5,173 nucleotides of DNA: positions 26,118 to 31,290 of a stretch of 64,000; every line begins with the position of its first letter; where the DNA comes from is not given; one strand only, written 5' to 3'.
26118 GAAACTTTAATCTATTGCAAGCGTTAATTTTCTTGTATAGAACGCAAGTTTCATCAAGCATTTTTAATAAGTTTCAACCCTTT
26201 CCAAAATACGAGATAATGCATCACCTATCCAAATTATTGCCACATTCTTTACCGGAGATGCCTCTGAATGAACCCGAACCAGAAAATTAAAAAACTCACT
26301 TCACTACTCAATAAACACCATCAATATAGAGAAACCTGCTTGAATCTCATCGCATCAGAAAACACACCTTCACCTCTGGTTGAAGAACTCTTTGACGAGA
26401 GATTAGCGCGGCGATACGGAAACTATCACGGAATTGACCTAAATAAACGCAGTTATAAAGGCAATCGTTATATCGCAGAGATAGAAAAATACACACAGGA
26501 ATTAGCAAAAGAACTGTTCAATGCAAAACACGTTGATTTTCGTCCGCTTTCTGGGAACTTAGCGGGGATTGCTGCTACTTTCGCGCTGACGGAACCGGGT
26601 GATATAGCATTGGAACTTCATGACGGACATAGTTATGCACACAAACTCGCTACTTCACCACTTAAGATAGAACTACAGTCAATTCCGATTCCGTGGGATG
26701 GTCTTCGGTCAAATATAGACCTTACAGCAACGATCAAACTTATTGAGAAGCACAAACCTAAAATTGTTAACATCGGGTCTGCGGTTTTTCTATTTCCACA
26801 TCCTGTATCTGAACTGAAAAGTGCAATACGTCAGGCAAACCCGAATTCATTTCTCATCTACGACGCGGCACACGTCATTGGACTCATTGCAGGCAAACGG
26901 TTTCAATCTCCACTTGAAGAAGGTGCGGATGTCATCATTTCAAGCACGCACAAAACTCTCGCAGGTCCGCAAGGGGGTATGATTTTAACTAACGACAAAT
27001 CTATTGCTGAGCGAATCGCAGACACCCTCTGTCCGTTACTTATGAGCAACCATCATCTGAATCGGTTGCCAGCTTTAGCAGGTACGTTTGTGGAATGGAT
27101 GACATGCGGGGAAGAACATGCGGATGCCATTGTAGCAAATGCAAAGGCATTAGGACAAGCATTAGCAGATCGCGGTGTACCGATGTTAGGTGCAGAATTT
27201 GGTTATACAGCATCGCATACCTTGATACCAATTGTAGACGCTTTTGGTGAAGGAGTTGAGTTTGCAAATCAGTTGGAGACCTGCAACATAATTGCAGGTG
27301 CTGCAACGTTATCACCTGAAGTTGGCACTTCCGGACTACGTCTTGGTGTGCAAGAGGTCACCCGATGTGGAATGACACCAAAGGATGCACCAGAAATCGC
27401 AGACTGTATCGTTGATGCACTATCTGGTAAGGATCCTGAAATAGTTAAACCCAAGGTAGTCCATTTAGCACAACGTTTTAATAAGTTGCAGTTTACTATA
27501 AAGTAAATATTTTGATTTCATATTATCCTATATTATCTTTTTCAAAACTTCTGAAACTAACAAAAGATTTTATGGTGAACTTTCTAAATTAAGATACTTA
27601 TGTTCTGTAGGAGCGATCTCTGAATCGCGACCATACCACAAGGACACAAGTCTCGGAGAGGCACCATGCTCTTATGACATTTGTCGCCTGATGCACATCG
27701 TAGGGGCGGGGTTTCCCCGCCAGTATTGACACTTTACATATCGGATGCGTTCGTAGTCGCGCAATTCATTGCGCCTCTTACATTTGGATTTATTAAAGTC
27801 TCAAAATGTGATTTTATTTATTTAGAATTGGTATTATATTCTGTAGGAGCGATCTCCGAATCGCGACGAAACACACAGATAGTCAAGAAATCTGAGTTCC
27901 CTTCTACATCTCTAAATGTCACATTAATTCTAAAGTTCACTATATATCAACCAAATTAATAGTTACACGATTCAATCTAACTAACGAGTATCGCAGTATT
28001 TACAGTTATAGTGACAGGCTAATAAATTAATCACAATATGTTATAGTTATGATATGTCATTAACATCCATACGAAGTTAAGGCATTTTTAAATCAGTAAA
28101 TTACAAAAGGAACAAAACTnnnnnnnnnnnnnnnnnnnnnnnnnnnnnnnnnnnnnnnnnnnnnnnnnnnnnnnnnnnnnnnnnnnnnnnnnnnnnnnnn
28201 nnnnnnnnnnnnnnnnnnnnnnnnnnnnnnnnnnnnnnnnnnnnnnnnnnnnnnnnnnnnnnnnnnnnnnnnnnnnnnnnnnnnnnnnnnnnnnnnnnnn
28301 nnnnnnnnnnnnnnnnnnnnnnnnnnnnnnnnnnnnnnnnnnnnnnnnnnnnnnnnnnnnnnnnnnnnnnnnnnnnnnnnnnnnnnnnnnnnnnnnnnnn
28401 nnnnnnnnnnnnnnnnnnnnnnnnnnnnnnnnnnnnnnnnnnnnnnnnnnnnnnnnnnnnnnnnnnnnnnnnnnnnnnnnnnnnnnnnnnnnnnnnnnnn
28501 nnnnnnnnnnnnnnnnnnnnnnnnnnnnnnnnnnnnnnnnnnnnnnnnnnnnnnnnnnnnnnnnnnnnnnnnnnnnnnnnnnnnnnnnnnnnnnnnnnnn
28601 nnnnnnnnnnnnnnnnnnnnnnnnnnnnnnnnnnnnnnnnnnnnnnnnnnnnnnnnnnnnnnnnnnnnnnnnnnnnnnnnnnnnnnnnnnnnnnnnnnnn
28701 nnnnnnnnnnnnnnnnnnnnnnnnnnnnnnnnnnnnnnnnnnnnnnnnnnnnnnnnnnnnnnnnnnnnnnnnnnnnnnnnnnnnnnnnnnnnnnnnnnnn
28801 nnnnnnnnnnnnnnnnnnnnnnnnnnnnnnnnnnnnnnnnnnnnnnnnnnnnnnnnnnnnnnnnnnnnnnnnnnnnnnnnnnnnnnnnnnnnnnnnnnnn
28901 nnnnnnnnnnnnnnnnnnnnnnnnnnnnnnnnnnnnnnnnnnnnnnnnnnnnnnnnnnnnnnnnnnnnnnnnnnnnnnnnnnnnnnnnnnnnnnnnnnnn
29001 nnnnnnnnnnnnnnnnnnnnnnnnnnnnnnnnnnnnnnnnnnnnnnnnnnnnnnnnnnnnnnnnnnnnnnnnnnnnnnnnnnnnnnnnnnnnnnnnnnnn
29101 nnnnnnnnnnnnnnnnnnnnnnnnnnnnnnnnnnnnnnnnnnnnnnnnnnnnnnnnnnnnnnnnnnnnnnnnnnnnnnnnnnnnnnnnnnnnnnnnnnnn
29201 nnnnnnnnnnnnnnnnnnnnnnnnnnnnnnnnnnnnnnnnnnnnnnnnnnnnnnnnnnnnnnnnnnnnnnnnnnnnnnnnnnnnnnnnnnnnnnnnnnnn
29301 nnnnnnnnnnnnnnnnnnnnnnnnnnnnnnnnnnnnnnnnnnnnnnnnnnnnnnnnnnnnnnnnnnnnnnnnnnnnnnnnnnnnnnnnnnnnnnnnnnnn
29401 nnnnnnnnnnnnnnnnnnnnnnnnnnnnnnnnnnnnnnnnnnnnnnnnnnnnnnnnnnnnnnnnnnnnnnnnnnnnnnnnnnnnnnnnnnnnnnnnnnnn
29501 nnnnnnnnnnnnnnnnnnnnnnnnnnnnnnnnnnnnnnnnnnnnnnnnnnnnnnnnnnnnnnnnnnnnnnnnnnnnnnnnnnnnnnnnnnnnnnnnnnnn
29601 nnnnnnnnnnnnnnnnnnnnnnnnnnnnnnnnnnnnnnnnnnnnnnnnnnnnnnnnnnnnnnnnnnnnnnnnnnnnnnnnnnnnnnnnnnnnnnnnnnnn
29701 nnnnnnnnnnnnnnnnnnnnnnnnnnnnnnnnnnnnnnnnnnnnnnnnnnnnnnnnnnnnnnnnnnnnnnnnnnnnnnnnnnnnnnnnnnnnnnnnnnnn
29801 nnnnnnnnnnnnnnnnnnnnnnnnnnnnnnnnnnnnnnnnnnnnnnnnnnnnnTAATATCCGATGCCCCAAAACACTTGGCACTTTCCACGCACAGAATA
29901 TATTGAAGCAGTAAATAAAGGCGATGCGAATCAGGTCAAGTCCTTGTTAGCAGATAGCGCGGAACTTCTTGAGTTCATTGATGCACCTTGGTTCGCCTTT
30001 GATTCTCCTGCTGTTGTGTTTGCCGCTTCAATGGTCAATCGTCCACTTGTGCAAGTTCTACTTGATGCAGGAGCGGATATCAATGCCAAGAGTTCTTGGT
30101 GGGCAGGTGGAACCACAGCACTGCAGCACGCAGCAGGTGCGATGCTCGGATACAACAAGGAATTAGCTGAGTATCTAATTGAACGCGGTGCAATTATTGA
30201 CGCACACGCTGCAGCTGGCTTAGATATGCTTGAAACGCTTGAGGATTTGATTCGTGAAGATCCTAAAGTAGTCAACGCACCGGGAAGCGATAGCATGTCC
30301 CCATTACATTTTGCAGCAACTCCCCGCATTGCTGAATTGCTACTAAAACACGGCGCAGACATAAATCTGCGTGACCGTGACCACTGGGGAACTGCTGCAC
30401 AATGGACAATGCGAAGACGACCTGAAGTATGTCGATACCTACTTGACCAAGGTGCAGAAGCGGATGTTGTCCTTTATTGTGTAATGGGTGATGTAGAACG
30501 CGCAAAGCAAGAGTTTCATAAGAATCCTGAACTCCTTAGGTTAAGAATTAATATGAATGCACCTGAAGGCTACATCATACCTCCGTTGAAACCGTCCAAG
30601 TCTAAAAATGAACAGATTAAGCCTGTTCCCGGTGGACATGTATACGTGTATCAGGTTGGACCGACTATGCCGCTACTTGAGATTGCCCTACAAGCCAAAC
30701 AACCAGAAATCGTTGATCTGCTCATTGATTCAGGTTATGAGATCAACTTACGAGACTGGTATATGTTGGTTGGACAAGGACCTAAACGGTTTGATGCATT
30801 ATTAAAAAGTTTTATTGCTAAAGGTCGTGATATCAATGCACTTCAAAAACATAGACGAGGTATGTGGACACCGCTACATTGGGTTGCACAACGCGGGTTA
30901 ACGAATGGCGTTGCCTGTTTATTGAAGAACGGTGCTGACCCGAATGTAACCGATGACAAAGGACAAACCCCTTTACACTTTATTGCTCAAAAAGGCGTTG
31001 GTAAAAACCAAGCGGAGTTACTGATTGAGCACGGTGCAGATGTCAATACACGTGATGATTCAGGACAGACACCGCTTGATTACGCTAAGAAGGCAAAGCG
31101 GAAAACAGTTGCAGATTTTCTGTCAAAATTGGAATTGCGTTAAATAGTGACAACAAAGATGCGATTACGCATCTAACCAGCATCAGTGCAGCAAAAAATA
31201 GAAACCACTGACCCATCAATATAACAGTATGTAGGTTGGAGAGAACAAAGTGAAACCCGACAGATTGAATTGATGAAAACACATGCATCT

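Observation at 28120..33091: Rieske-fusion / ankyrin / Rieske-fusion cassette with an unassigned 470-aa domain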

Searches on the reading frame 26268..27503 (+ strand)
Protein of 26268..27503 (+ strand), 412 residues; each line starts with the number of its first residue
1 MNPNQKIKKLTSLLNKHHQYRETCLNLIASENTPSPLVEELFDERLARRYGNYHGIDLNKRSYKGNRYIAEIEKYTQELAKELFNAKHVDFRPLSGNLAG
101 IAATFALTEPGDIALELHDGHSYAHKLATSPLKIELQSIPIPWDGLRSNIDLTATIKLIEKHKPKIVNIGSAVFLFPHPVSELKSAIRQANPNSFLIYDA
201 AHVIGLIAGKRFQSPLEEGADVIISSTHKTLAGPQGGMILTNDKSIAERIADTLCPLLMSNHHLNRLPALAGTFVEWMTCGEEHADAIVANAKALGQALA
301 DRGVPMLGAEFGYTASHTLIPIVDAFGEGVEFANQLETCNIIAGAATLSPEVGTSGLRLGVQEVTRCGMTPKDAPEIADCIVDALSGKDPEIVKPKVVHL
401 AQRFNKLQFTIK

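Call 70: search_protein_families(library=pfam, proteins=[window:26268-27503:+], max_evalue=0.001)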
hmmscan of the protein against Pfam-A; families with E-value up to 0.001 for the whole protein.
window:26268-27503:+ (412 aa): 1 family
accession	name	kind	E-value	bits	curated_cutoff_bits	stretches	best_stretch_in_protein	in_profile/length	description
PF00464.25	SHMT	-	7e-37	127.4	27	1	8-381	6-399/399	Serine hydroxymethyltransferase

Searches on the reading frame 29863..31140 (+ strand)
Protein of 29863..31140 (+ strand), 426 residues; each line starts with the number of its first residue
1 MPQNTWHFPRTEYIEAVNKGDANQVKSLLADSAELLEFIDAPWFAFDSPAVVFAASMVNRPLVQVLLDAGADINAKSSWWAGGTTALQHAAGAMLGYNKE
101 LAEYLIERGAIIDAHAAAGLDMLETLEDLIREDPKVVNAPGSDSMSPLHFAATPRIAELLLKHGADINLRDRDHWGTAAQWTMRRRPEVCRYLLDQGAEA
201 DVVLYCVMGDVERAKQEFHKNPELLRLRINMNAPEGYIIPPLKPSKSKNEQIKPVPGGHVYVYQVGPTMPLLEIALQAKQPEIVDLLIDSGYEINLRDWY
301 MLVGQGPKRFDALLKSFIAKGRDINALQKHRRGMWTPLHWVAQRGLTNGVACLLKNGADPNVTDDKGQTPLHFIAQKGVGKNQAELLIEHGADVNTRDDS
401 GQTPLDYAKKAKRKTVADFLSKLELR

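Call 3: search_protein_families(library=pfam, proteins=[window:29863-31140:+], max_evalue=1)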
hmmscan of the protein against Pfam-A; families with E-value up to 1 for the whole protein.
window:29863-31140:+ (426 aa): 6 families
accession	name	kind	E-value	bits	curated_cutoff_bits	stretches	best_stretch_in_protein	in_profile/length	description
PF12796.13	Ank_2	-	3e-42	143.5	27.3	4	338-421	1-80/90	Ankyrin repeats (3 copies)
PF00023.36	Ank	-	1.9e-36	122.5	21.1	4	145-172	3-33/33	Ankyrin repeat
PF13637.12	Ank_4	-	1.3e-28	98.8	22.7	3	384-411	13-40/50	Ankyrin repeats (many copies)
PF13857.12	Ank_5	-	2.3e-25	88.8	27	3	320-373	4-55/56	Ankyrin repeats (many copies)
PF13606.12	Ank_3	-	1.1e-22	77.7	22.3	2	335-362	3-30/30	Ankyrin repeat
PF23745.1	ANK_LRRK2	-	0.02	15.2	27.5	0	372-394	68-90/130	LRRK2 ANK repeat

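Call 4: search_protein_families(library=ncbifam, proteins=[window:29863-31140:+], max_evalue=1)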
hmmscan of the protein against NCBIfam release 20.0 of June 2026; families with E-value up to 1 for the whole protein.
window:29863-31140:+ (426 aa): 9 families
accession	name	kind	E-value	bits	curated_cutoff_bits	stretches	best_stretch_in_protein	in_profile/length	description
NF043029.1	T4SS_AnkY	equivalog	1.6e-19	69.7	600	3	331-412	455-535/543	Dot/Icm T4SS effector AnkY/LegA9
NF043023.1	T4SS_AnkH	equivalog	2.1e-13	49.9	600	4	352-418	17-82/467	Dot/Icm T4SS effector AnkH/LegA3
NF043028.1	T4SS_AnkX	equivalog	1.3e-11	43.4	1400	2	312-407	562-658/938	Dot/Icm T4SS effector AnkN/AnkX/LegA8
NF041931.2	MzaA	equivalog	3.2e-11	42.8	800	1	343-423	11-90/726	MZA anti-phage system associated sigma-70 family RNA polymerase sigma factor MzaA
NF043022.1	T4SS_AnkG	equivalog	4.3e-10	38.9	500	1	320-416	351-451/455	Dot/Icm T4SS effector AnkG/AnkZ/LegA7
NF038106.1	gamma_NF038106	equivalog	7.5e-07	29.3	50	0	309-330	47-68/93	PA4642 family protein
NF043021.1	T4SS_AnkF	equivalog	3.6e-05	22.3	1000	1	12-78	588-650/917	Dot/Icm T4SS effector AnkF/LegA14/Ceg31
NF043019.1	T4SS_AnkC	equivalog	0.00035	19.5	450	1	311-395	140-229/459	Dot/Icm T4SS effector AnkC/LegA12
TIGR00870.1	trp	subfamily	0.016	13.3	498.75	0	44-76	128-160/747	transient-receptor-potential calcium channel protein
